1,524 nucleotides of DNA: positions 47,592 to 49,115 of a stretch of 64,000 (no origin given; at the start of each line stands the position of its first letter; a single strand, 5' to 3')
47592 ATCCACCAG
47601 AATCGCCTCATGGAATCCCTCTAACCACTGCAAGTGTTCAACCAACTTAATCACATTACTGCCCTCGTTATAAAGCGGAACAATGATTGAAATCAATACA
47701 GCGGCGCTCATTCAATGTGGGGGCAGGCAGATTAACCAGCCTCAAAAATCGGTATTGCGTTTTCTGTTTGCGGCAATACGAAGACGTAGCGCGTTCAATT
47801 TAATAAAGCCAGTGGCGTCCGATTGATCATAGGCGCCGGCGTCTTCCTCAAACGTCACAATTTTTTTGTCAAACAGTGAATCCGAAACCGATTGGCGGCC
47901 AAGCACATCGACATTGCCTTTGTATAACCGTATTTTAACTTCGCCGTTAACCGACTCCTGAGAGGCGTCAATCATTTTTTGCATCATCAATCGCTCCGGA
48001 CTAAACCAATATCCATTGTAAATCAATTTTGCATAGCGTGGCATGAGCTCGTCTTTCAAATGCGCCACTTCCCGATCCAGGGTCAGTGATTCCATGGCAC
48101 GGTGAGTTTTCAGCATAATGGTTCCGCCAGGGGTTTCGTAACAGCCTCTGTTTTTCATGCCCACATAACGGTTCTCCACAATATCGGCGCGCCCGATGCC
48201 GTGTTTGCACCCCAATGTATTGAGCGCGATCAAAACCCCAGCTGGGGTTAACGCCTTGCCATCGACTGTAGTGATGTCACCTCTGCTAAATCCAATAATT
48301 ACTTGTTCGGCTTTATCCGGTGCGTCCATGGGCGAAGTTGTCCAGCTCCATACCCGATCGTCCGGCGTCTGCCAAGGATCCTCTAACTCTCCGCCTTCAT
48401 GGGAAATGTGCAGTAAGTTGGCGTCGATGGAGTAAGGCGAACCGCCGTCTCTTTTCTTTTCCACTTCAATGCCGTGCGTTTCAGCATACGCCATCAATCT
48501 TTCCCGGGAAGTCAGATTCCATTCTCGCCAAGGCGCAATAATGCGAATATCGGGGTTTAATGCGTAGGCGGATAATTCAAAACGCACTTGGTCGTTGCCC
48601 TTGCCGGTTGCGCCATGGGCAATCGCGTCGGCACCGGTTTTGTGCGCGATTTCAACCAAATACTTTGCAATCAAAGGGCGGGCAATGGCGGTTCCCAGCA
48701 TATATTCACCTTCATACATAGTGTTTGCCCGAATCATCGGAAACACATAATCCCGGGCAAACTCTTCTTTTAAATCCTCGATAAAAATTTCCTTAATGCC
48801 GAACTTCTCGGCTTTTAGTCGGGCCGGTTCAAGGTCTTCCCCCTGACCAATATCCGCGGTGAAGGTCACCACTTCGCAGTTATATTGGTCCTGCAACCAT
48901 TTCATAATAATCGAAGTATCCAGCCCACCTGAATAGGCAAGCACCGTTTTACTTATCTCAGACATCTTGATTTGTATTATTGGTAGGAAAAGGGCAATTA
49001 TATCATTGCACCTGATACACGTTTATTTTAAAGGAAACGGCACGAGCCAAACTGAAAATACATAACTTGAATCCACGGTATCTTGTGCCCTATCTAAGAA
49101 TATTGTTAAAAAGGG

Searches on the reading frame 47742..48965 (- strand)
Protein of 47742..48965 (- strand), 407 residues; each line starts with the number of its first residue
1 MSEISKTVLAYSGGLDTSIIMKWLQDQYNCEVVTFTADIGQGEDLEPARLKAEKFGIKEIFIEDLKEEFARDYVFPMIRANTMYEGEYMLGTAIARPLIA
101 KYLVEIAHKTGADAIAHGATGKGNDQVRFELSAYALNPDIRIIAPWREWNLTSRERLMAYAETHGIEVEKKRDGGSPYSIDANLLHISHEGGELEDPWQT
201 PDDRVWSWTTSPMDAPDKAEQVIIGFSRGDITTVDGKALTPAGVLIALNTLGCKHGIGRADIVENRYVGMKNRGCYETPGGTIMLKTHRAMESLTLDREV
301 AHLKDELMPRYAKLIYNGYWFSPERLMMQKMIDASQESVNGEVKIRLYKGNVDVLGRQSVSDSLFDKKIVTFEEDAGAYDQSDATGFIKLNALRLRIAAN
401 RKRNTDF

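Call 8: search_protein_families(library=pfam, proteins=[window:47742-48965:-])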
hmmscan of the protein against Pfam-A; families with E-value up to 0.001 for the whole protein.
window:47742-48965:- (407 aa): 3 families
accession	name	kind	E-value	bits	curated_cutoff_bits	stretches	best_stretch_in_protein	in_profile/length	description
PF20979.2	Arginosuc_syn_C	-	1.5e-75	254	27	1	178-397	1-218/219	Arginosuccinate synthase C-terminal domain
PF00764.25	Arginosuc_synth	-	3.7e-68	229.1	27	1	6-167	1-162/162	Arginosuccinate synthase N-terminal HUP domain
PF00733.27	Asn_synthase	-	0.00022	21.4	21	1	12-86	25-97/354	Asparagine synthase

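Call 13: find_encoding_contigs(protein=window:47742-48965:-, flank=3000, max_places=10)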
Protein window:47742-48965:- (407 aa): no gene with exactly this product is on record in the collection.

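Call 88: list_cluster_members(proteins=[window:47742-48965:-, window:19221-21101:-, window:17768-19117:+, window:7453-12126:+, window:32827-34935:-])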
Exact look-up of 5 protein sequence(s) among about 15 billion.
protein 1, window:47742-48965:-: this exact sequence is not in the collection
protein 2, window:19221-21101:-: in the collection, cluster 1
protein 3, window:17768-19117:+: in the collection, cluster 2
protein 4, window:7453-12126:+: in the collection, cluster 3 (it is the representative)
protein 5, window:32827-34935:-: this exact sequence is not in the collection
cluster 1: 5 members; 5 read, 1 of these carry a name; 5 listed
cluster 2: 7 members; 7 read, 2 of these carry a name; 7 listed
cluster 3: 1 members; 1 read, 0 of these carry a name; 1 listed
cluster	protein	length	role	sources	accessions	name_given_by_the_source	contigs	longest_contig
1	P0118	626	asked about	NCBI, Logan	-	-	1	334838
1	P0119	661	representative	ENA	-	-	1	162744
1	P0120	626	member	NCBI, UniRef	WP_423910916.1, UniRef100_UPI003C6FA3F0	tRNA uridine-5-carboxymethylaminomethyl(34) synthesis enzyme MnmG [Candidatus ... | tRNA uridine-5-carboxymethylaminomethyl(34) synthesis enzyme MnmG n=1 Tax=Candidatus ...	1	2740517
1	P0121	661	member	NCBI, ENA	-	-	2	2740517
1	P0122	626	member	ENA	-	-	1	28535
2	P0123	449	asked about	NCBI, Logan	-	-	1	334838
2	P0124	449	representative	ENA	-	-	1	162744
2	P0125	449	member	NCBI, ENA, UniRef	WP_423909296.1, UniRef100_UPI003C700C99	glutathione-disulfide reductase [Candidatus Spongiihabitans sp.] | glutathione-disulfide reductase n=1 Tax=Candidatus Spongiihabitans sp. TaxID=3101308 ...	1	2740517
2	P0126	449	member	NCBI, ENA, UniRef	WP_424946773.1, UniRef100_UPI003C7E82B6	glutathione-disulfide reductase [Candidatus Spongiihabitans sp.] | glutathione-disulfide reductase n=1 Tax=Candidatus Spongiihabitans sp. TaxID=3101308 ...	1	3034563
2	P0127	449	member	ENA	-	-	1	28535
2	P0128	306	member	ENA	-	-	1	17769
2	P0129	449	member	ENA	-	-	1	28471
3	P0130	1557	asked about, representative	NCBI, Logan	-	-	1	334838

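Call 89: find_encoding_contigs(protein=P0125, flank=10000, max_places=6)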
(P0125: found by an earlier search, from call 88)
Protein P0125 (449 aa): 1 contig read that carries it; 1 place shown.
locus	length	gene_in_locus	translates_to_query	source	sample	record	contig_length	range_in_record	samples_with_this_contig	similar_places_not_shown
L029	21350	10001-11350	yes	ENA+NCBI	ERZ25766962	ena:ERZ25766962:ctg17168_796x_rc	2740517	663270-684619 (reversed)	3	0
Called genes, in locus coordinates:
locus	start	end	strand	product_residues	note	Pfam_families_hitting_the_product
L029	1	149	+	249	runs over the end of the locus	PF00793:DAHP_synth_1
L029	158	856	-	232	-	-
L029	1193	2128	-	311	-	PF02401:LYTB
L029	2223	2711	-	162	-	PF01252:Peptidase_A8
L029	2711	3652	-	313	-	PF06574:FAD_syn, PF01687:Flavokinase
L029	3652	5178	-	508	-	PF03023:MurJ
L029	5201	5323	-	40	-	-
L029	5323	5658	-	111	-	-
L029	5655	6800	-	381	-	PF00696:AA_kinase, PF01472:PUA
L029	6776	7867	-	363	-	PF01018:GTP1_OBG, PF03308:MeaB (faint), PF01926:MMR_HSR1, PF02421:FeoB_N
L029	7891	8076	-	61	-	-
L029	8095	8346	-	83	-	PF01016:Ribosomal_L27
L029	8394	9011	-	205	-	PF00829:Ribosomal_L21p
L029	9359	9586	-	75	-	-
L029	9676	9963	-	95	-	-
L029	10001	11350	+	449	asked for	PF00890:FAD_binding_2 (faint), PF01134:GIDA (faint), PF03486:HI0933_like (faint), PF07992:Pyr_redox_2, PF12831:FAD_oxidored, PF13738:Pyr_redox_3, PF00070:Pyr_redox, PF02852:Pyr_redox_dim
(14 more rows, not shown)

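Call 90: find_encoding_contigs(protein=P0124, flank=10000, max_places=6)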
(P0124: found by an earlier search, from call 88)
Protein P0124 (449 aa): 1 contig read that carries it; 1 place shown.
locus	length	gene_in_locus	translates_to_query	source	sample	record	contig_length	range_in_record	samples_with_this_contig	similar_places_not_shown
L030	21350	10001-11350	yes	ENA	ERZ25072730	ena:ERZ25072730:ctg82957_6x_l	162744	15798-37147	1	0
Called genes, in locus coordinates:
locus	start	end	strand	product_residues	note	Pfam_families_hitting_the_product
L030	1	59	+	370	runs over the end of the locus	PF18152:DAHP_snth_FXD (weak), PF00793:DAHP_synth_1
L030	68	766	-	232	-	-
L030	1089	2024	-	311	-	PF02401:LYTB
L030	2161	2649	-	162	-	PF01252:Peptidase_A8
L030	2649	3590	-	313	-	PF06574:FAD_syn, PF01687:Flavokinase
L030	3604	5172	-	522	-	PF03023:MurJ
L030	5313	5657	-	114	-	-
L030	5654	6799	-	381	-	PF00696:AA_kinase, PF01472:PUA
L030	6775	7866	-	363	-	PF01018:GTP1_OBG, PF01926:MMR_HSR1, PF02421:FeoB_N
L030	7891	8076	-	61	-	-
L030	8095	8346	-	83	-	PF01016:Ribosomal_L27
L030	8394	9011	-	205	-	PF00829:Ribosomal_L21p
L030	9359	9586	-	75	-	-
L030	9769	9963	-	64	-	-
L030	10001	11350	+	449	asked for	PF00890:FAD_binding_2 (faint), PF01134:GIDA (weak), PF03486:HI0933_like (faint), PF07992:Pyr_redox_2, PF12831:FAD_oxidored, PF13738:Pyr_redox_3, PF00070:Pyr_redox, PF02852:Pyr_redox_dim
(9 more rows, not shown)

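Call 93: find_homologous_proteins(query=window:47742-48965:-, max_evalue=1e-150)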
Query window:47742-48965:- (407 aa): 7995 proteins with E <= 1e-150 among 8000 candidates; the best 120 are listed.
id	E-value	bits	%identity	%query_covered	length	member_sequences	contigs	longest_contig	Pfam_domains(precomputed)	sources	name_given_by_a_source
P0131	3.7e-270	914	100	98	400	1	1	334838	PF00764.26,PF20979.3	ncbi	-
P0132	7.3e-259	876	95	99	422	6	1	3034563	PF00764.26,PF20979.3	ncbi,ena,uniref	ncbi:argininosuccinate synthase [Candidatus Spongiihabitans sp.]|uniref:argininosuccinate synthase n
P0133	1.2e-253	859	91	100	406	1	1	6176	PF00764.26,PF20979.3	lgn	-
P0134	6.3e-244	827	88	99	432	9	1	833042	PF00764.26,PF20979.3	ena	-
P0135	1.3e-240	816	85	100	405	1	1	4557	PF00764.26,PF20979.3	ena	-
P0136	4.5e-237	805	85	99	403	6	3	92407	PF00764.26,PF20979.3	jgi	jgi:argininosuccinate synthase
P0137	7.4e-237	804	86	99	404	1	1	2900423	PF00764.26,PF20979.3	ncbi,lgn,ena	-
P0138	5.4e-234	795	83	99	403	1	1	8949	PF00764.26,PF20979.3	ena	-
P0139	1.4e-231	787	83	99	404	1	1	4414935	PF00764.26,PF20979.3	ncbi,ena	-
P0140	8.7e-230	781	82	99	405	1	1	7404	PF00764.26,PF20979.3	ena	-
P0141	3.9e-229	779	82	99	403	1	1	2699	PF00764.26,PF20979.3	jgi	jgi:argininosuccinate synthase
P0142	1.5e-228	777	82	99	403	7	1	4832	PF00764.26,PF20979.3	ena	-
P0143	2.1e-228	776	82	100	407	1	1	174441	PF00764.26,PF20979.3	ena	-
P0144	2.8e-228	776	82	99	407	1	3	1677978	PF00764.26,PF20979.3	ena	-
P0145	2.8e-228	776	82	100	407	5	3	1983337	PF00764.26,PF20979.3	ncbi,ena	-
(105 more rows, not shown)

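Call 94: find_encoding_contigs(protein=P0132, flank=500, max_places=6)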
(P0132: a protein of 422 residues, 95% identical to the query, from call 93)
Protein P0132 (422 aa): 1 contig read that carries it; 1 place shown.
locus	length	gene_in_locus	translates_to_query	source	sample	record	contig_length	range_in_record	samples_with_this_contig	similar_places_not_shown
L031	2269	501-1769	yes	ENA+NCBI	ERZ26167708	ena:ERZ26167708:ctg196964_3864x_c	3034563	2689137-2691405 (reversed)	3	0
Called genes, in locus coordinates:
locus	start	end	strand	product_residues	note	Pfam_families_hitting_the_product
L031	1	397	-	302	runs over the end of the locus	PF02729:OTCace_N, PF00185:OTCace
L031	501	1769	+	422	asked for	PF00764:Arginosuc_synth, PF20979:Arginosuc_syn_C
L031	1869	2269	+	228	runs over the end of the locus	PF00535:Glycos_transf_2 (faint)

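Call 95: find_encoding_contigs(protein=P0133, flank=500, max_places=4)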
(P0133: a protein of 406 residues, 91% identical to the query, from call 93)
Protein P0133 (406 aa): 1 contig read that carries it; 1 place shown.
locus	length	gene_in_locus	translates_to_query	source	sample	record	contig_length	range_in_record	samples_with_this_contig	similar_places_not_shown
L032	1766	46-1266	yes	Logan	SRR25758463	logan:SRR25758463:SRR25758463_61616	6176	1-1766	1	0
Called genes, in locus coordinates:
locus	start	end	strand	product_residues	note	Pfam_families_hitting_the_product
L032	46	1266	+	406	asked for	PF00764:Arginosuc_synth, PF20979:Arginosuc_syn_C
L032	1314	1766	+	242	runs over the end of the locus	PF00535:Glycos_transf_2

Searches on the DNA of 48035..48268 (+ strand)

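Call 21: search_dna_similar(query=window:48035-48268:+, collection=plasmids, mode=distant, max_evalue=0.001, max_rows=15)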
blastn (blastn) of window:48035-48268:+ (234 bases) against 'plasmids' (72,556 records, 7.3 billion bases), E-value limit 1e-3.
Records with a match: 13; places in all: 13; records where one place covers at least 80% of the query: 3.
Best place of each record, by identity: 60-80% 13.
By first word of the organism name: Sinorhizobium 4; Rhizobium 3; Proteus 2; Agrobacterium 1; Methylobacterium 1; Sphingomonas 1; Subdoligranulum 1.
By predicted mobility (MOB-suite, as given by PLSDB): non-mobilizable 11; mobilizable 2.
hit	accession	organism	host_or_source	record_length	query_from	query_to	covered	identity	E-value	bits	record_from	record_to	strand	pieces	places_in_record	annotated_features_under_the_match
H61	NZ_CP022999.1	Rhizobium sp. 11515TR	Cell culture,agricultural soil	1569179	1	228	97%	68.0%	2e-13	83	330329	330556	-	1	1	none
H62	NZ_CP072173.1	Rhizobium sp. AB2/73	Phyla canescens,cell culture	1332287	1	191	82%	68.6%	3e-11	75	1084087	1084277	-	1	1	record has no annotation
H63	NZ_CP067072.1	Rhizobium sp. AB2/73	Phyla canescens,cell culture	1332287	1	191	82%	68.6%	3e-11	75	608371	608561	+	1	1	record has no annotation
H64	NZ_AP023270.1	Agrobacterium vitis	Vitis vinifera,grapevine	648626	1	180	77%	68.3%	5e-9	69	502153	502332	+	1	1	argininosuccinate synthase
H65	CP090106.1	Sinorhizobium meliloti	Medicago,Cell culture,Plant nodule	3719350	1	168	72%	71.0%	1e-11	78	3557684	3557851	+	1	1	argininosuccinate synthase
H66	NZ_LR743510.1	Methylobacterium bullatum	-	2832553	6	168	70%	72.4%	4e-16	92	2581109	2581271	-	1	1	none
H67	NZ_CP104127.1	Sinorhizobium sp. M103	Phaseolus vulgaris,cell ...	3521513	1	168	72%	70.0%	2e-8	67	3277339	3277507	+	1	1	none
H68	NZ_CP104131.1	Sinorhizobium sp. K101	Phaseolus vulgaris,cell ...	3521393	1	168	72%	69.8%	5e-9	69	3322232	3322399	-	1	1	none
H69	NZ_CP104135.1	Sinorhizobium sp. C101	Phaseolus vulgaris,cell ...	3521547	1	168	72%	69.8%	5e-9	69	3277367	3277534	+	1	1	none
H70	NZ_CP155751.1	Sphingomonas parapaucimobilis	Chinese cabbage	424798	79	180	44%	74.8%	2e-8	66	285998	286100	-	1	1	argininosuccinate synthase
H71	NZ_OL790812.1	Proteus mirabilis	-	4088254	77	172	41%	74.0%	7e-7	62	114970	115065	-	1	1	none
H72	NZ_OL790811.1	Proteus mirabilis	-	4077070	77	172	41%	72.9%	9e-6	57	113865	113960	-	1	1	none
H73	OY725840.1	Subdoligranulum variabile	-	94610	84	168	36%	79.1%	5e-9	68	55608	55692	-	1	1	record has no annotation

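Call 22: search_dna_similar(query=window:48035-48268:+, collection=phages, mode=distant, max_evalue=0.001, max_rows=15)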
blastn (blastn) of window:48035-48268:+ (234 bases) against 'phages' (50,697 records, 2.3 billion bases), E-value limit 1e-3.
Records with a match: 1; places in all: 1; records where one place covers at least 80% of the query: 0.
Best place of each record, by identity: 60-80% 1.
By first word of the organism name: Pseudomonas 1.
By host as written in the record: Pseudomonas aeruginosa 1.
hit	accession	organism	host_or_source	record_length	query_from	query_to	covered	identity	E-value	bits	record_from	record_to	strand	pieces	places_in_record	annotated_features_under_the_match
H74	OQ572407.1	Pseudomonas phage Y5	Pseudomonas aeruginosa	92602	6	168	70%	79.1%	9e-32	141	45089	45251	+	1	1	record has no annotation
